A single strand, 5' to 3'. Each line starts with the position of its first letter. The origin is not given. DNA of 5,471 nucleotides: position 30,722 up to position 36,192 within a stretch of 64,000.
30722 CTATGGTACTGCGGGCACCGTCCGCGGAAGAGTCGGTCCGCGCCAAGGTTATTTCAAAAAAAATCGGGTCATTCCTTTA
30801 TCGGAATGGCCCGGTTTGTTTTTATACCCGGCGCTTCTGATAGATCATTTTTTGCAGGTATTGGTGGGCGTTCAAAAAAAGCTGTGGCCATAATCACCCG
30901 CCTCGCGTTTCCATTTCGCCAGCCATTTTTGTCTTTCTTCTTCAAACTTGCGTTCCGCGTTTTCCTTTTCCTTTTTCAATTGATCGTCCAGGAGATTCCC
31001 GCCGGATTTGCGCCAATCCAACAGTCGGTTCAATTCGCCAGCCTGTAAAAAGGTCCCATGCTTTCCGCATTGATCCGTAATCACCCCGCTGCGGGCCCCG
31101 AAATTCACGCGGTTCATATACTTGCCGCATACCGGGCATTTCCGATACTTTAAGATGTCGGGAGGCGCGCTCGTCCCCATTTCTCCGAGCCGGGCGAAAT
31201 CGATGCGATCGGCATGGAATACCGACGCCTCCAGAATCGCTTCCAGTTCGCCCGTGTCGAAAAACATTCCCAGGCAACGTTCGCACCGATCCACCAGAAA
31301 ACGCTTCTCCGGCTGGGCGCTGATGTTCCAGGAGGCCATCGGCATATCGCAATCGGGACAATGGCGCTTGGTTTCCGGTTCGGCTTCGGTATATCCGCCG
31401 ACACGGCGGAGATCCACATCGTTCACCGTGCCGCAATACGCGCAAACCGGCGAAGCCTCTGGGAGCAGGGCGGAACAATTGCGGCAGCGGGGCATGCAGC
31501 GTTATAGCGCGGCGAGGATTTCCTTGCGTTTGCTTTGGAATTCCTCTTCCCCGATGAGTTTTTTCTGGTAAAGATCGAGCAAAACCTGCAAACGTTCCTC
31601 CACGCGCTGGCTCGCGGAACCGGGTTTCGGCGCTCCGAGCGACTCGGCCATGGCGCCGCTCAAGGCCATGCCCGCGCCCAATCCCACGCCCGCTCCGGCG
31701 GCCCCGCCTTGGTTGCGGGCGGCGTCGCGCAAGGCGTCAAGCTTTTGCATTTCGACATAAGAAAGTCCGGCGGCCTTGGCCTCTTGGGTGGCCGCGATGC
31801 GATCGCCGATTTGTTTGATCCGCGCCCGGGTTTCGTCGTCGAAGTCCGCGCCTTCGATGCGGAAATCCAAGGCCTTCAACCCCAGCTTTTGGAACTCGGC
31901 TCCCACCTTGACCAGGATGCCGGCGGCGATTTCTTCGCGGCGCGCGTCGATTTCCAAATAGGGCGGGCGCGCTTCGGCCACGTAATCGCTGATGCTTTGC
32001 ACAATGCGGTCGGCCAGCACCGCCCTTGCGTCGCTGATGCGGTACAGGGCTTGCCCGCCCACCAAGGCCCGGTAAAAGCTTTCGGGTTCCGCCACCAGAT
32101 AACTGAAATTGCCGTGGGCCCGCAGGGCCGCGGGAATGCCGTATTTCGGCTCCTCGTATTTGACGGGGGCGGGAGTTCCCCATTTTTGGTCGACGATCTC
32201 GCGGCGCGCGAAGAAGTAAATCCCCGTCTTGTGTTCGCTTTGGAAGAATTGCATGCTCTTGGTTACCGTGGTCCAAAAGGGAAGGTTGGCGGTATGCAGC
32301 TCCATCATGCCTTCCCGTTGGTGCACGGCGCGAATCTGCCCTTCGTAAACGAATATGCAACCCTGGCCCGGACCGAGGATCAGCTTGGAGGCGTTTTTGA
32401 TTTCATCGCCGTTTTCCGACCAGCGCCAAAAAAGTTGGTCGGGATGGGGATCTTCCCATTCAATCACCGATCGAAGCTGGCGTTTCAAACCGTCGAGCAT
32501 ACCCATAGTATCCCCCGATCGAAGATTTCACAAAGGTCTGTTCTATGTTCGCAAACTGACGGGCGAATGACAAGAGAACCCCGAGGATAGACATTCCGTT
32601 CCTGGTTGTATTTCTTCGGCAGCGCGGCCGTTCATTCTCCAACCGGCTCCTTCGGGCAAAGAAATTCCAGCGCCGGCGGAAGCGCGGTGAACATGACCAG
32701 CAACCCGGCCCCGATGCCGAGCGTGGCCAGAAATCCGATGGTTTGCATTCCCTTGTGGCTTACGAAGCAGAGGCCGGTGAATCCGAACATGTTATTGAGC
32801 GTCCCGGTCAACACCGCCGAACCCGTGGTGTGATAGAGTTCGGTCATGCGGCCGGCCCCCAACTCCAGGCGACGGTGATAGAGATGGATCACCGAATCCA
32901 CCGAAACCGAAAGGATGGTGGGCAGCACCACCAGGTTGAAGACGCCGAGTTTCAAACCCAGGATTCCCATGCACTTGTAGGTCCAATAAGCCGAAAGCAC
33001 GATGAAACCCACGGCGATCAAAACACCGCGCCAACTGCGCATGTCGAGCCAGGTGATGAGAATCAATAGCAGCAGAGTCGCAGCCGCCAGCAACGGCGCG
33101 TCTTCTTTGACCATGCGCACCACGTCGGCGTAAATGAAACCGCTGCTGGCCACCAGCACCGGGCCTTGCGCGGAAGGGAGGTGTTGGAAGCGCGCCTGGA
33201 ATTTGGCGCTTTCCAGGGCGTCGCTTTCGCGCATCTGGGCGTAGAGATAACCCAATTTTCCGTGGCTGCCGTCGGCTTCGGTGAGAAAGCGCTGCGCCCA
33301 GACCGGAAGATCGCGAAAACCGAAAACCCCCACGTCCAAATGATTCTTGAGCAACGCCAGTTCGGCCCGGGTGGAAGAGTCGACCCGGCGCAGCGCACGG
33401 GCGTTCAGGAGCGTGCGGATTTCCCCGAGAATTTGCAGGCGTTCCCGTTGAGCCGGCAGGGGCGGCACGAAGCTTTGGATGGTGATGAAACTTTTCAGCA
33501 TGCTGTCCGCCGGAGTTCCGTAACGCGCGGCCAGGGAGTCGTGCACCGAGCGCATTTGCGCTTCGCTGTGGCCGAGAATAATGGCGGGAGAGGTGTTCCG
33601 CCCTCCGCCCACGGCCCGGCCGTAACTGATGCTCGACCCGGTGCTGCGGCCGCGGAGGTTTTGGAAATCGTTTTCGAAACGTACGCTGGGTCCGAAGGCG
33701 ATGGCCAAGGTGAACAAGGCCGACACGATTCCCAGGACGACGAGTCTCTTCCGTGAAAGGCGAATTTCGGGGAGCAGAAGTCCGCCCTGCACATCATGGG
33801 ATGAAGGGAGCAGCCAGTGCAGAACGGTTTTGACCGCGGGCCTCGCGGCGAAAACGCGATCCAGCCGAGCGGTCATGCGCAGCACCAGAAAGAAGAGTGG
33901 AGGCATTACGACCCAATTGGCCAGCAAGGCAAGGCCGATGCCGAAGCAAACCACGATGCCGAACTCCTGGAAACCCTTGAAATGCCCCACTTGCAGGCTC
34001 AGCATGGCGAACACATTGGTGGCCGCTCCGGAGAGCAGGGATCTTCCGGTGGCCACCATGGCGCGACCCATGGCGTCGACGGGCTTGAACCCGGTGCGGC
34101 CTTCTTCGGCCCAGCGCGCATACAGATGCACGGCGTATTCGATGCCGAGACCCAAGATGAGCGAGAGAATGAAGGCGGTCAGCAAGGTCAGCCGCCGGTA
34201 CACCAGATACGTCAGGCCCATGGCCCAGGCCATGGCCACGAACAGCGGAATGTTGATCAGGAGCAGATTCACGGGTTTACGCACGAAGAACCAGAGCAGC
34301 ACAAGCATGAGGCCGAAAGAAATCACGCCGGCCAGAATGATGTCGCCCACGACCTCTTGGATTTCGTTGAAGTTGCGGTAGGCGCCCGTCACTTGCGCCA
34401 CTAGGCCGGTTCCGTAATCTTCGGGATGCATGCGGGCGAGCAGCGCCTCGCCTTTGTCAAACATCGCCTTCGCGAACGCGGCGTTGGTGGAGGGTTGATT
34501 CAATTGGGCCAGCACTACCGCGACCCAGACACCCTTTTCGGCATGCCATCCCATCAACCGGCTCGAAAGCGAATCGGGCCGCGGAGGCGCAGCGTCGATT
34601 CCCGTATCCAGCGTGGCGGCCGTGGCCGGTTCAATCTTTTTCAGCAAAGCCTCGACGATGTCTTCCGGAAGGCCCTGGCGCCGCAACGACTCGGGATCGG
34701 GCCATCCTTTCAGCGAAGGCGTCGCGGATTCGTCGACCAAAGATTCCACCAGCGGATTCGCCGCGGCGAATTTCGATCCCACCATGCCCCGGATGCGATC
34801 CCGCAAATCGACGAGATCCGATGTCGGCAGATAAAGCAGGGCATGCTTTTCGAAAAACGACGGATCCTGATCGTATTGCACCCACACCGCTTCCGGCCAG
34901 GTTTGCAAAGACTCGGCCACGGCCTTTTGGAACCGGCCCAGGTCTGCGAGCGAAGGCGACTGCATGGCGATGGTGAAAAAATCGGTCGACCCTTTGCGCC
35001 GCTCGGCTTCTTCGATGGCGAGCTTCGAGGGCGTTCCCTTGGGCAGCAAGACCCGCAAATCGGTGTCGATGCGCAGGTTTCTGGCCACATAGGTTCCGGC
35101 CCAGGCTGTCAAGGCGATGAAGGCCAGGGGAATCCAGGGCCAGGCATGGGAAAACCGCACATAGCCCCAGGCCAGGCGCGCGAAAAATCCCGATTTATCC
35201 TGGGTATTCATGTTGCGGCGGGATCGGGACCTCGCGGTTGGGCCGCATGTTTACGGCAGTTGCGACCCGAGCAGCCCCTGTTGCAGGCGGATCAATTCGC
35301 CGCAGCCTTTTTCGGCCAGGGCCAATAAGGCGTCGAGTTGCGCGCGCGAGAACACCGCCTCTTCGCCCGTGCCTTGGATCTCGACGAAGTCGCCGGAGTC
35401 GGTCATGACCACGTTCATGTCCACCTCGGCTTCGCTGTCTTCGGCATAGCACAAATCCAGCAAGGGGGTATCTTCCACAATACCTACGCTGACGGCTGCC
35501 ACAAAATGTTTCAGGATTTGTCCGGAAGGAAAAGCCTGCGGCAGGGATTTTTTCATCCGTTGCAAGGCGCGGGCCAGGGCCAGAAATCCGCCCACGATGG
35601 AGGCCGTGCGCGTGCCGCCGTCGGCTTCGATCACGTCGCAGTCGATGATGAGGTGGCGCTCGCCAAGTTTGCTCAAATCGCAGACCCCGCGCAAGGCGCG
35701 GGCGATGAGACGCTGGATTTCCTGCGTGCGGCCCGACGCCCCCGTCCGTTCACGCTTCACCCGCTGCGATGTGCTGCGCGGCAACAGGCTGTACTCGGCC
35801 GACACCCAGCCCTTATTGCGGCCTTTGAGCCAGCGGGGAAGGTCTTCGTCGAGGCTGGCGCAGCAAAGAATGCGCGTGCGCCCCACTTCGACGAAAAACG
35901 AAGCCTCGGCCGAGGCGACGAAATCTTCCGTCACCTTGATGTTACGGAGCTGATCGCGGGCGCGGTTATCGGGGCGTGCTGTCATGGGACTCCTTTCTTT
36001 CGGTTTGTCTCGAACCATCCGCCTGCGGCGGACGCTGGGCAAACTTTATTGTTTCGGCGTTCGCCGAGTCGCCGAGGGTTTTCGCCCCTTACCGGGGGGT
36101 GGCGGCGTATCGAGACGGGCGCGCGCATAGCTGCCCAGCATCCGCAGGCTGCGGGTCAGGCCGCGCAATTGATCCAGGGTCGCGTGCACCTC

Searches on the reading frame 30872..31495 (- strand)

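Call 11: search_protein_families(library=pfam, proteins=[window:30872-31495:-], max_evalue=0.001)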
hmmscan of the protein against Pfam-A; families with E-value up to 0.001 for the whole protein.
window:30872-31495:- (207 aa): 2 families
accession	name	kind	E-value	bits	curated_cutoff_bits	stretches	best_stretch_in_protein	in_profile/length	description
PF13453.11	Zn_ribbon_TFIIB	-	3.5e-14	52.3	22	2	45-90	1-41/41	Transcription factor zinc-finger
PF12773.13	DZR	-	0.00032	21.2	27.3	0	3-22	26-45/45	Double zinc ribbon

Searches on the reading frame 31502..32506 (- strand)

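Call 11: search_protein_families(library=pfam, proteins=[window:31502-32506:-], max_evalue=0.001)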
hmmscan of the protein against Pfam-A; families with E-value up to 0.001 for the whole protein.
window:31502-32506:- (334 aa): 2 families
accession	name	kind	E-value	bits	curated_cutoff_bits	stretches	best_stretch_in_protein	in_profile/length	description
PF13421.11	Band_7_1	-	1e-37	130.2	24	1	27-232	2-205/211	SPFH domain-Band 7 family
PF01145.31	Band_7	-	2.2e-05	25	23.6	1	132-246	64-168/176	SPFH domain / Band 7 family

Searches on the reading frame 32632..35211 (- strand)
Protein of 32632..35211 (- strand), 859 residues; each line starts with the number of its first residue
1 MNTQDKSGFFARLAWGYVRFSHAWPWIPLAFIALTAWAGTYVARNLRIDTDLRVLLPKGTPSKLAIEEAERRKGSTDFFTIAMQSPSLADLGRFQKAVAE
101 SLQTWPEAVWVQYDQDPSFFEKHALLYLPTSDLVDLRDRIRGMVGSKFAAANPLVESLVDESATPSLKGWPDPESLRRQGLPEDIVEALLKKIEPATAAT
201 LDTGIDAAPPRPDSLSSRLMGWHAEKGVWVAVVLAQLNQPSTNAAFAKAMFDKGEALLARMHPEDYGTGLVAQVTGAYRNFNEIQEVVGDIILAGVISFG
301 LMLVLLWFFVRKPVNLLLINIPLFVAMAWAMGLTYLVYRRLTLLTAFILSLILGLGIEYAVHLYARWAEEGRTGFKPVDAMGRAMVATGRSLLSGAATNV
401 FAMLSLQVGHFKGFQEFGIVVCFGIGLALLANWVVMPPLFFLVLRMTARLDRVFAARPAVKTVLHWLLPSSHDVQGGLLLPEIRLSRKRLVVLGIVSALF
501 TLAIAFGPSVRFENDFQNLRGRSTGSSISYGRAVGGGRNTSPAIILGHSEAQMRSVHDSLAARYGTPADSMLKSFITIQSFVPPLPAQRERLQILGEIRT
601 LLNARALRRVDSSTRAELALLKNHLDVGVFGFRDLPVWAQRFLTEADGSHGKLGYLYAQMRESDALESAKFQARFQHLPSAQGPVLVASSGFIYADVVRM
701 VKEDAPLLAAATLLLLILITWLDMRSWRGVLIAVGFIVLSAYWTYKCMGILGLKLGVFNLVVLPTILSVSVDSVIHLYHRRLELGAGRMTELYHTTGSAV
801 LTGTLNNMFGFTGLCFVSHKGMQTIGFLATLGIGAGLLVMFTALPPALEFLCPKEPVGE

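Call 11: search_protein_families(library=pfam, proteins=[window:32632-35211:-], max_evalue=0.001)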
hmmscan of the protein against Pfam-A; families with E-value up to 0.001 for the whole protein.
window:32632-35211:- (859 aa): 1 family
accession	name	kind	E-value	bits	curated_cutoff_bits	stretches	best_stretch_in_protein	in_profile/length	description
PF03176.21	MMPL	-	2.9e-23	82.8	20.5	2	266-443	119-302/333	MMPL family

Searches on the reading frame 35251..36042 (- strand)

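Call 11: search_protein_families(library=pfam, proteins=[window:35251-36042:-], max_evalue=0.001)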
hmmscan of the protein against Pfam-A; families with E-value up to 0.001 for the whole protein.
window:35251-36042:- (263 aa): 2 families
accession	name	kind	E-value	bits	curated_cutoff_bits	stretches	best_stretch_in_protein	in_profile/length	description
PF01138.27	RNase_PH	-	1.2e-22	81.2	25.5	1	31-159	1-127/130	3' exoribonuclease family, domain 1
PF03725.20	RNase_PH_C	-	1.4e-14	54.2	20.8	1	179-246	1-67/67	3' exoribonuclease family, domain 2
